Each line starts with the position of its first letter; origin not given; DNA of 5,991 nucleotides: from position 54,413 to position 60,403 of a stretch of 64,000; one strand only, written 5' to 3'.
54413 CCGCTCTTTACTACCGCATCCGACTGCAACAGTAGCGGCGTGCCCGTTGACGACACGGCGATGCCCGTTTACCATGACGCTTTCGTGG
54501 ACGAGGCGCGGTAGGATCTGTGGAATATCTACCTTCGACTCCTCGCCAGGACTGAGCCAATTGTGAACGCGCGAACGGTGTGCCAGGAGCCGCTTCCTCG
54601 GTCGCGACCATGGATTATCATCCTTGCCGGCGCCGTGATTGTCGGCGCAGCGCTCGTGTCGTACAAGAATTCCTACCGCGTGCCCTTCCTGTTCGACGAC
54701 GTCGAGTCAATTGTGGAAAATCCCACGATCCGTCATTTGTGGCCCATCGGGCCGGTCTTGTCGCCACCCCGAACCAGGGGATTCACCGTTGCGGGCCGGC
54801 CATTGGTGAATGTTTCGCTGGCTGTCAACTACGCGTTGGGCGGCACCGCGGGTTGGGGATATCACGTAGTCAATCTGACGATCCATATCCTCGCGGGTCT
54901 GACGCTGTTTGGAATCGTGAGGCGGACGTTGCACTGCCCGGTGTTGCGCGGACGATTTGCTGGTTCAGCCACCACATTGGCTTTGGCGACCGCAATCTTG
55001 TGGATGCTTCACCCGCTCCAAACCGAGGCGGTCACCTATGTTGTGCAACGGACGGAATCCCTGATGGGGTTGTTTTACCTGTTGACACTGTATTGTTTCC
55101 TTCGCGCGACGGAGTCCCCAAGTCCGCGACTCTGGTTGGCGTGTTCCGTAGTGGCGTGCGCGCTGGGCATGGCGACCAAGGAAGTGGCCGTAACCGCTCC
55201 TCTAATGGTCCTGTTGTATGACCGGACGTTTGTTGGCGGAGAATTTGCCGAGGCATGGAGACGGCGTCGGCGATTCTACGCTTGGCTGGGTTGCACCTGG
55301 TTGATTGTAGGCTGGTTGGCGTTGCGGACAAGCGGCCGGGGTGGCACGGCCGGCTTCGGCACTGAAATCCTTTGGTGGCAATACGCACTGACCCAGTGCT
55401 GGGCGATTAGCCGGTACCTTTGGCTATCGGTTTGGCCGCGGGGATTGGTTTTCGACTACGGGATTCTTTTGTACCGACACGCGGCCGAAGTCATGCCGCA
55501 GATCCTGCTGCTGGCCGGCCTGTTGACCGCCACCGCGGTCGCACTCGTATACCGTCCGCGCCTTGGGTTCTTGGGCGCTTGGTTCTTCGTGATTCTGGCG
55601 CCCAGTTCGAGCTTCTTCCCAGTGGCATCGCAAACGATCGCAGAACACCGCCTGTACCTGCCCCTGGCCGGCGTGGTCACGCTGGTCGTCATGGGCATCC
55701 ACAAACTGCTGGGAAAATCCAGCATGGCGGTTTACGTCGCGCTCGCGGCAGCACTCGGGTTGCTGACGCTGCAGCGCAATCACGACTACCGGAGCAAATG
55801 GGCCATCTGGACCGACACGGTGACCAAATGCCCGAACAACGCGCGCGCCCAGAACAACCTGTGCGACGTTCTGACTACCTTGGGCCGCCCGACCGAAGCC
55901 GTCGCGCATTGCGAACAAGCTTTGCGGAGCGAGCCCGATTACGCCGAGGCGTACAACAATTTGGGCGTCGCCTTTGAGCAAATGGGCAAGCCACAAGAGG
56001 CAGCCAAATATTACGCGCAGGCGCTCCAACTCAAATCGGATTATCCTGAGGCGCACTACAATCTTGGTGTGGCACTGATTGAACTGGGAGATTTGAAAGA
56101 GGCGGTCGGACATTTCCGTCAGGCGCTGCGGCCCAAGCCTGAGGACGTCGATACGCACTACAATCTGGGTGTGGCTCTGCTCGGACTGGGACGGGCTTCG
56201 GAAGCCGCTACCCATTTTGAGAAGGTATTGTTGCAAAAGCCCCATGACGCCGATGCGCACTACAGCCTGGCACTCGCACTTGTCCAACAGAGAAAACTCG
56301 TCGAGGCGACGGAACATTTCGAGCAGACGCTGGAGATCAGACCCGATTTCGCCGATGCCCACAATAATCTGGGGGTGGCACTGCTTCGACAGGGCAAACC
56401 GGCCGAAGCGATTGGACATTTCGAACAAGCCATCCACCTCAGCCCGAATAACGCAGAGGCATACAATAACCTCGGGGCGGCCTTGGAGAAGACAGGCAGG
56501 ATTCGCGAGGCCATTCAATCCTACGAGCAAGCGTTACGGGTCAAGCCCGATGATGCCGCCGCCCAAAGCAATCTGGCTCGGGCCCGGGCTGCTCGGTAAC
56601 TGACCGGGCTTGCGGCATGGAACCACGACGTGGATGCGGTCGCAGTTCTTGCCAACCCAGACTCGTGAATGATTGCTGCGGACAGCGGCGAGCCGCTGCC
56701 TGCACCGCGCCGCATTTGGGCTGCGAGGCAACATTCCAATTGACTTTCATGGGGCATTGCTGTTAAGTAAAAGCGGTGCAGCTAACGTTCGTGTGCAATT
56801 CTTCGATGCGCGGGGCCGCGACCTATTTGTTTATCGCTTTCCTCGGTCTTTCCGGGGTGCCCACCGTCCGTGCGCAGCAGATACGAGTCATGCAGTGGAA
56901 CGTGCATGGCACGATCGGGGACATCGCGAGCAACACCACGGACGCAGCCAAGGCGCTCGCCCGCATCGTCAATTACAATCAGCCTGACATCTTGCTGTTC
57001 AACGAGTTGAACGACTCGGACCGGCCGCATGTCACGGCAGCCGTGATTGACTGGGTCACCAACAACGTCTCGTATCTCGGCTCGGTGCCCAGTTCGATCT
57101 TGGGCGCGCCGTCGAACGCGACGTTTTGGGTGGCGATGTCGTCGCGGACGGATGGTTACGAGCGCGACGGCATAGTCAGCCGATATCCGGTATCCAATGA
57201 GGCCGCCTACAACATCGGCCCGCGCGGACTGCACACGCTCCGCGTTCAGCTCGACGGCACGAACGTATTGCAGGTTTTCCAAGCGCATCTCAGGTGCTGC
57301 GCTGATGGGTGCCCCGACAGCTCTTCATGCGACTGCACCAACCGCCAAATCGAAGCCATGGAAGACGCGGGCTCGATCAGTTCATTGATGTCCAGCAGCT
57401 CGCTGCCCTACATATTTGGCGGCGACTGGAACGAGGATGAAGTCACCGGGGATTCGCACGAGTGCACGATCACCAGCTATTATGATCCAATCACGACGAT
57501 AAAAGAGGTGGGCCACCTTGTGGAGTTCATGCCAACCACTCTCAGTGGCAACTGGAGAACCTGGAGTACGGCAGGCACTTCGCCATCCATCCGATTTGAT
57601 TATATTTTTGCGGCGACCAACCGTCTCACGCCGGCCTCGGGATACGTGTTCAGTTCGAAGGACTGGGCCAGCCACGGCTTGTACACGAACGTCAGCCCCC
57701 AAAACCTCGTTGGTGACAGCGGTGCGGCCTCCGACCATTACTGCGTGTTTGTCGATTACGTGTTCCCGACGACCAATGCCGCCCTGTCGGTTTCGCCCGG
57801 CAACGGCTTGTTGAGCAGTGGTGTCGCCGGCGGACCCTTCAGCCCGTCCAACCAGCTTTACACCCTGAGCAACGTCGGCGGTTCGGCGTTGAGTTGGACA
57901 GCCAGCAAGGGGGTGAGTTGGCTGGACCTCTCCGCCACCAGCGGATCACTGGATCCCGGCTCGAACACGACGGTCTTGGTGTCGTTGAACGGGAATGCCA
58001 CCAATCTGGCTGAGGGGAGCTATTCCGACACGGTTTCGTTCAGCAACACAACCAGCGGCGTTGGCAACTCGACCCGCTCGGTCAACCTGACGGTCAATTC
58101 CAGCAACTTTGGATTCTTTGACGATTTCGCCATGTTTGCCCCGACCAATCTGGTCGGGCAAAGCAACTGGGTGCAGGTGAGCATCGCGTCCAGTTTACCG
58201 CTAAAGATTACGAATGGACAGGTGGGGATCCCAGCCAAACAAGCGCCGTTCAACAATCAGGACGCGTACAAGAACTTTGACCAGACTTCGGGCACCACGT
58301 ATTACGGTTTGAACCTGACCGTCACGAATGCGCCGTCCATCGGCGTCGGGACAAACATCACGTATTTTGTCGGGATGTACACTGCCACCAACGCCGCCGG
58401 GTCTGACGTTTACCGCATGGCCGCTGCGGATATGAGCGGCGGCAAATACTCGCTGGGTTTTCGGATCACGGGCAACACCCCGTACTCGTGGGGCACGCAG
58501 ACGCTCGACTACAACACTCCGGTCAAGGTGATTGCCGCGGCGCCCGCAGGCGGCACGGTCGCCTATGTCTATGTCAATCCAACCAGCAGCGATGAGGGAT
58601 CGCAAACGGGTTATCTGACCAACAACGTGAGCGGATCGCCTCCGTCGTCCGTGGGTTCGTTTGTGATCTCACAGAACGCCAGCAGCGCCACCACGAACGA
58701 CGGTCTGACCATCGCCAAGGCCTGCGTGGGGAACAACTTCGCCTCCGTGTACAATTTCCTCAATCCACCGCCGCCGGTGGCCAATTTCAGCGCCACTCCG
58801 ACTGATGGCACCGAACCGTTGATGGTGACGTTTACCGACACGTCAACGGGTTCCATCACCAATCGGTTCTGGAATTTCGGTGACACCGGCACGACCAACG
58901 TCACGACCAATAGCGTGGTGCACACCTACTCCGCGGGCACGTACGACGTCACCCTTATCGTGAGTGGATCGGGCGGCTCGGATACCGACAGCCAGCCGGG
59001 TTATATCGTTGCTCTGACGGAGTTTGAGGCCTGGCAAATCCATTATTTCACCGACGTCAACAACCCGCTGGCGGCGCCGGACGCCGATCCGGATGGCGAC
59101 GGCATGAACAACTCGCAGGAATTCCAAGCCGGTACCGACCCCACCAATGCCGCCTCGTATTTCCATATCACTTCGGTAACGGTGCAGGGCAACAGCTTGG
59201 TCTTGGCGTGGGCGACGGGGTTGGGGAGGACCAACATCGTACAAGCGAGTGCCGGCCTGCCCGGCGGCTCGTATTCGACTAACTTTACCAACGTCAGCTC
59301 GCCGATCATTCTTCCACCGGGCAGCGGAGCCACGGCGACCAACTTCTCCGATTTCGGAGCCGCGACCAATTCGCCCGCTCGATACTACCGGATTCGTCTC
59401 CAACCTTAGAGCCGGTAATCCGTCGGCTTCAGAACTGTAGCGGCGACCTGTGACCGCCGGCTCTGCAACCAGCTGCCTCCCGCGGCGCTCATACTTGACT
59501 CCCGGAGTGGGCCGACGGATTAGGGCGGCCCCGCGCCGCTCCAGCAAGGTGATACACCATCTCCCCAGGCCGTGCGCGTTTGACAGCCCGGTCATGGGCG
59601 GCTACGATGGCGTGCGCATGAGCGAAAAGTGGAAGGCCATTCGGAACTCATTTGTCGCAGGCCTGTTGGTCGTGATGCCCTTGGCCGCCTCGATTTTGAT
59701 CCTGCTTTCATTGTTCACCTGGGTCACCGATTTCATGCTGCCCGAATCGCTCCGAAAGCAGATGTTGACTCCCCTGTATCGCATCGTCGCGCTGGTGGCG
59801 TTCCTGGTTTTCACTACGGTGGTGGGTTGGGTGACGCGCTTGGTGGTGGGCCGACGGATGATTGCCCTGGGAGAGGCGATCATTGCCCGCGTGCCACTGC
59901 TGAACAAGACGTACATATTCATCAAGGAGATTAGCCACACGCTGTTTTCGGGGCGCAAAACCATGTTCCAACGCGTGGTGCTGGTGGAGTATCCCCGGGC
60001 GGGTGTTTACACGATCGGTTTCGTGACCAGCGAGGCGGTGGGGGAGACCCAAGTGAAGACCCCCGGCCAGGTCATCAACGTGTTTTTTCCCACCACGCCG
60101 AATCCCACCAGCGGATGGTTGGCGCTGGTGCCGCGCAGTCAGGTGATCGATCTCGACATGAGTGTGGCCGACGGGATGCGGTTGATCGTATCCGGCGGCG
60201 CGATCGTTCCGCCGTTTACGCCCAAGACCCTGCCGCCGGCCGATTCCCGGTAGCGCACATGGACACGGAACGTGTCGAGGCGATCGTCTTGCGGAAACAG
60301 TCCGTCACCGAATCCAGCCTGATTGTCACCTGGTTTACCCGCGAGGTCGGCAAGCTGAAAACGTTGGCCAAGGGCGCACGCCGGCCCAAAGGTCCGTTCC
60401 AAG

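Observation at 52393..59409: EEP-BACON / TMTC-like / EEP-BACON-PKD sandwich: candidate dedicated protein O-glycosylation and surface-display system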

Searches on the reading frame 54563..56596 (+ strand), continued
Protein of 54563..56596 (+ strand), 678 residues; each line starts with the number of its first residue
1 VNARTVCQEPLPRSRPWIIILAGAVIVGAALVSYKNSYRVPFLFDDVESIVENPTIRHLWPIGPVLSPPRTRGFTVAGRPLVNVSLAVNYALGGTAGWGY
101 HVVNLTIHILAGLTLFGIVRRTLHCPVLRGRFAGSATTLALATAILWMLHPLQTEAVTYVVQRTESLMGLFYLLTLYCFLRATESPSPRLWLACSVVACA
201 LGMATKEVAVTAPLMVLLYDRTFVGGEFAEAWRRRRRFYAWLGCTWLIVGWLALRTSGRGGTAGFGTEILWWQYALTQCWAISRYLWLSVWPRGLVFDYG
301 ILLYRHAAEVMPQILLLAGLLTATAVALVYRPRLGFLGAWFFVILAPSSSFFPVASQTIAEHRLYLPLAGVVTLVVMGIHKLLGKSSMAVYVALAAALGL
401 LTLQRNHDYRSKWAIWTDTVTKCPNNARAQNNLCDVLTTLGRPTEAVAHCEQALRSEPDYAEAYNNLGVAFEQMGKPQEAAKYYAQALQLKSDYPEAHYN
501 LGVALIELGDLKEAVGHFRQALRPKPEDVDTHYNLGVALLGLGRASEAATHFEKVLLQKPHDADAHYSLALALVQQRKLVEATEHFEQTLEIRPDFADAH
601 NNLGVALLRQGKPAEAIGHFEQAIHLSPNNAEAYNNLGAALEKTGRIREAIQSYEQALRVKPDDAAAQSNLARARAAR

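Call 72: find_encoding_contigs(protein=P0002, flank=10000, max_places=2)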
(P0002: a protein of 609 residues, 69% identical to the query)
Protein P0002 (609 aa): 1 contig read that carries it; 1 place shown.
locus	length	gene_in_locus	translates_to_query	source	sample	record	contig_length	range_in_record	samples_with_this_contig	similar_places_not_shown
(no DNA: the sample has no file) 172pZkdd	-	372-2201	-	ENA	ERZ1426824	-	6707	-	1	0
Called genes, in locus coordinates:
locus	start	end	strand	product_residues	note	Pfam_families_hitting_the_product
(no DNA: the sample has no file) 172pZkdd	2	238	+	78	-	?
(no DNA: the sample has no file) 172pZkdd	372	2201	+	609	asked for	PF13414:TPR_11, PF13432:TPR_16, PF14559:TPR_19, PF00515:TPR_1, PF13414:TPR_11, PF13424:TPR_12, PF13414:TPR_11, PF13432:TPR_16, +29 more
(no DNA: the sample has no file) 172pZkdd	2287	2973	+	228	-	PF04367:DUF502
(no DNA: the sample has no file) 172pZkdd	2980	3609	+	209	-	PF11967:RecO_N, PF02565:RecO_C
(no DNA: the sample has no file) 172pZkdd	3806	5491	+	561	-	PF01442:Apolipoprotein (faint)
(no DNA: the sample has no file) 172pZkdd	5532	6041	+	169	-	-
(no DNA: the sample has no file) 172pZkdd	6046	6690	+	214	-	-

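Call 73: find_encoding_contigs(protein=P0005, flank=10000, max_places=2)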
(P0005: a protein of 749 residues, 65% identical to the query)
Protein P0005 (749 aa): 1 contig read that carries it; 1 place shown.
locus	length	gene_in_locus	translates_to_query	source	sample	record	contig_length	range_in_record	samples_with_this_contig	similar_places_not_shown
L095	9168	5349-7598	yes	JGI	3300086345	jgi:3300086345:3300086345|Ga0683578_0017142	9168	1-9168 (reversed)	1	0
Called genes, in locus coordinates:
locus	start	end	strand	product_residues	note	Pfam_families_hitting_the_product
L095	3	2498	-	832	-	?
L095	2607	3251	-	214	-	PF00719:Pyrophosphatase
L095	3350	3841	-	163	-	PF00300:His_Phos_1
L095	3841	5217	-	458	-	PF00330:Aconitase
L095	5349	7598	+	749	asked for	PF07719:TPR_2 (weak), PF13424:TPR_12 (weak), PF13414:TPR_11, PF13414:TPR_11, PF13432:TPR_16, PF13414:TPR_11, PF13432:TPR_16, PF14559:TPR_19, +21 more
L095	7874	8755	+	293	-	-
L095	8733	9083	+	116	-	-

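Call 74: find_encoding_contigs(protein=P0007, flank=10000, max_places=2)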
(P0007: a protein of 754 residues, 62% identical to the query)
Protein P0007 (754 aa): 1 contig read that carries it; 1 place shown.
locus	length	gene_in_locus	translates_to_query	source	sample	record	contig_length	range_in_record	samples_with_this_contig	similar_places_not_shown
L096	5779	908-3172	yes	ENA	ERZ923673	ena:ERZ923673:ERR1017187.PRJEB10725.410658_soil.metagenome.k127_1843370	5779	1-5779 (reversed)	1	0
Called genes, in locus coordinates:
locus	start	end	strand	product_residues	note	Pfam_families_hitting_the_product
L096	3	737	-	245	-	?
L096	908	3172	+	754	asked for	PF13432:TPR_16 (weak), PF00515:TPR_1 (weak), PF07719:TPR_2 (weak), PF14559:TPR_19 (weak), PF13414:TPR_11, PF13432:TPR_16, PF13414:TPR_11, PF13432:TPR_16, +21 more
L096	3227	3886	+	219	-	PF21948:LplA-B_cat, PF03099:BPL_LplA_LipB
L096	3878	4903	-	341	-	PF02646:RmuC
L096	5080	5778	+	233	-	?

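Call 75: find_encoding_contigs(protein=P0004, flank=10000, max_places=2)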
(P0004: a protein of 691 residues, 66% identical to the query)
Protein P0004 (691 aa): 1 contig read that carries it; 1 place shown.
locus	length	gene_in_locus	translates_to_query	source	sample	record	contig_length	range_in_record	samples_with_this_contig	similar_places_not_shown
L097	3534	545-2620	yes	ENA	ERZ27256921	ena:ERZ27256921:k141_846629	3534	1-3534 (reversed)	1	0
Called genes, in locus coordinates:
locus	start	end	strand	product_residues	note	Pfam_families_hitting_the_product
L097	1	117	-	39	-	?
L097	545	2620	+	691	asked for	PF13424:TPR_12, PF00515:TPR_1, PF13414:TPR_11, PF00515:TPR_1, PF13432:TPR_16, PF13414:TPR_11, PF14559:TPR_19, PF00515:TPR_1, +33 more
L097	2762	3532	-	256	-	?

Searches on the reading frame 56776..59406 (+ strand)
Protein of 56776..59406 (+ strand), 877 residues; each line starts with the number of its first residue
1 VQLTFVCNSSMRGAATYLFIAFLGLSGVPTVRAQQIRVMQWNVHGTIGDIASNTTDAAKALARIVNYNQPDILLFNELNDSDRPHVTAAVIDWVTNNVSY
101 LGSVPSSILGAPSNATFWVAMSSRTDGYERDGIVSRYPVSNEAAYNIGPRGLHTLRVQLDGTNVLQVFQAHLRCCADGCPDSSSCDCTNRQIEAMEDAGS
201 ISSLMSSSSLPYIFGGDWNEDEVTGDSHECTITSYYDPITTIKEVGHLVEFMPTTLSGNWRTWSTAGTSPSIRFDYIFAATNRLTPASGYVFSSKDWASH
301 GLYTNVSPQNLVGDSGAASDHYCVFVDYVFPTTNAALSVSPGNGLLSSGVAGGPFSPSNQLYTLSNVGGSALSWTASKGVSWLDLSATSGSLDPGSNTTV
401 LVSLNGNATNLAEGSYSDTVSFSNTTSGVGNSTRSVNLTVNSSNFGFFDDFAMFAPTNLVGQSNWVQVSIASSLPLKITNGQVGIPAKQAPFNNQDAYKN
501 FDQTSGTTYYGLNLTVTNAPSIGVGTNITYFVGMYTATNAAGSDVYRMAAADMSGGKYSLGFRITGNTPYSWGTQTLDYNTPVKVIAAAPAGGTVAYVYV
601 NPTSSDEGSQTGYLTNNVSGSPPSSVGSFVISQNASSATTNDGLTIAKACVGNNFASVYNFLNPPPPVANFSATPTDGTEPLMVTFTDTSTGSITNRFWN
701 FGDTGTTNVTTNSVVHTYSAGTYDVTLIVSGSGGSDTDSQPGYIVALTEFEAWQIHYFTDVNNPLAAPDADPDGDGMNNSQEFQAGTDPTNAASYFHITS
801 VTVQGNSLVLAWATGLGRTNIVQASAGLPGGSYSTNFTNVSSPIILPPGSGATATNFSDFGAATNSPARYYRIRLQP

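Call 3: search_protein_families(library=pfam, proteins=[window:56776-59406:+], max_evalue=0.1)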
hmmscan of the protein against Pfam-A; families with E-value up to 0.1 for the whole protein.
window:56776-59406:+ (877 aa): 5 families
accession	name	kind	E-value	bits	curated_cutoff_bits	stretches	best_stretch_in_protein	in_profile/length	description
PF03372.29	Exo_endo_phos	-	1.5e-14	54.7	24.5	1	39-321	1-225/225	Endonuclease/Exonuclease/phosphatase family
PF18911.6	PKD_4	-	1.3e-10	41.6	27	1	666-740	3-79/85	PKD domain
PF00801.26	PKD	-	7e-06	26.4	23.5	1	671-738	4-74/80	PKD domain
PF18884.5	TSP3_bac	-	8.2e-06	26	25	1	771-792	1-22/22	Bacterial TSP3 repeat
PF19190.6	BACON_2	-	0.00021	21.6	25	1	363-427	24-86/94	Viral BACON domain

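Call 4: search_protein_families(library=ncbifam, proteins=[window:56776-59406:+], max_evalue=0.1)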
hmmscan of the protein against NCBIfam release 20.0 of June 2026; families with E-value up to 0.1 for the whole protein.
window:56776-59406:+ (877 aa): 2 families
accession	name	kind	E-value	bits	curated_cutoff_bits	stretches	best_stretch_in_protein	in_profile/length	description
NF042425.1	Amuc_1099_fam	equivalog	1.4e-06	28.1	50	1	766-795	124-153/321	Amuc_1099 family pilus-like system protein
NF045851.1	mem_nucl_MnuA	subfamily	0.099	12.6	185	0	38-89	1-52/317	MnuA family membrane nuclease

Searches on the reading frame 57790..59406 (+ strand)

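Call 5: search_protein_families(library=pfam, proteins=[window:57790-59406:+], max_evalue=10)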
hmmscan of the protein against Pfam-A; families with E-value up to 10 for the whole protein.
window:57790-59406:+ (539 aa): 5 families
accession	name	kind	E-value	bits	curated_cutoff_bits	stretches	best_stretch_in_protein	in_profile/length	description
PF18911.6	PKD_4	-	6.5e-11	42.6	27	1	328-402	3-79/85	PKD domain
PF00801.26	PKD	-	3.6e-06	27.3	23.5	1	333-400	4-74/80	PKD domain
PF18884.5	TSP3_bac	-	4.7e-06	26.8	25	1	433-454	1-22/22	Bacterial TSP3 repeat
PF19190.6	BACON_2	-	8e-05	22.9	25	1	25-89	24-86/94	Viral BACON domain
PF16403.11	Bact_surface_Ig-like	-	6.2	7.4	27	1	366-399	30-63/71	Bacterial surface protein, Ig-like domain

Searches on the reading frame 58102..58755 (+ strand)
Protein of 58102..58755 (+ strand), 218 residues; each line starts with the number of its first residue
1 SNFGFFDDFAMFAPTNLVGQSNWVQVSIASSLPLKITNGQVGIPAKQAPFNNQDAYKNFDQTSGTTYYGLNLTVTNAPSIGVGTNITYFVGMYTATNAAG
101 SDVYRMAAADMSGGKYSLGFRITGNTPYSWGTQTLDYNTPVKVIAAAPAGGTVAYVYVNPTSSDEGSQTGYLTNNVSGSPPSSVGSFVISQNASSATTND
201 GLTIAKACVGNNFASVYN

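Call 101: search_solved_structures(query=window:58102-58755:+, max_evalue=1)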
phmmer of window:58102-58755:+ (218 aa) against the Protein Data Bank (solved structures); distinct sequences matched with E-value up to 1: 0.

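Call 102: search_protein_families(library=ncbifam, proteins=[window:58102-58755:+], max_evalue=1)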
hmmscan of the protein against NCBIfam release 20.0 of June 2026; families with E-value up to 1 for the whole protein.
window:58102-58755:+ (218 aa): 0 families

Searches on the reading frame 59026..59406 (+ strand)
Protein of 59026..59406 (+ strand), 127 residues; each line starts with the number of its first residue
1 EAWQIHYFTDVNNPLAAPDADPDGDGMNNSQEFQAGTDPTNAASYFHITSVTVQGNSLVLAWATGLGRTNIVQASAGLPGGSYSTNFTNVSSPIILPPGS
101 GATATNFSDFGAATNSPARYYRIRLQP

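Call 102: search_protein_families(library=ncbifam, proteins=[window:59026-59406:+], max_evalue=1)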
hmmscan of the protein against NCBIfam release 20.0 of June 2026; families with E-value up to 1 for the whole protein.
window:59026-59406:+ (127 aa): 3 families
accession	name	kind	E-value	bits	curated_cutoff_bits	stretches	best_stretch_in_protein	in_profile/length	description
NF042425.1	Amuc_1099_fam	equivalog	9.5e-08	32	50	1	16-46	124-154/321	Amuc_1099 family pilus-like system protein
NF041762.1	diheme_GEGP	equivalog_domain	0.075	12.2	300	1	19-45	94-120/359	GEGP motif-containing diheme protein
NF047639.1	throspo3_MtsD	equivalog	0.084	11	800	1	19-47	507-535/651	cell-cell cohesion protein MtsD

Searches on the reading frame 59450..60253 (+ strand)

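Call 77: search_protein_families(library=pfam, proteins=[window:59450-60253:+], max_evalue=0.0001)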
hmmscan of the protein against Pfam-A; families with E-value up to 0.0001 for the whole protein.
window:59450-60253:+ (267 aa): 1 family
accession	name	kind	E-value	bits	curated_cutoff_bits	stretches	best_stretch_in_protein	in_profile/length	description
PF04367.18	DUF502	-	4.3e-31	107.4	23.8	1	117-221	2-107/107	Protein of unknown function (DUF502)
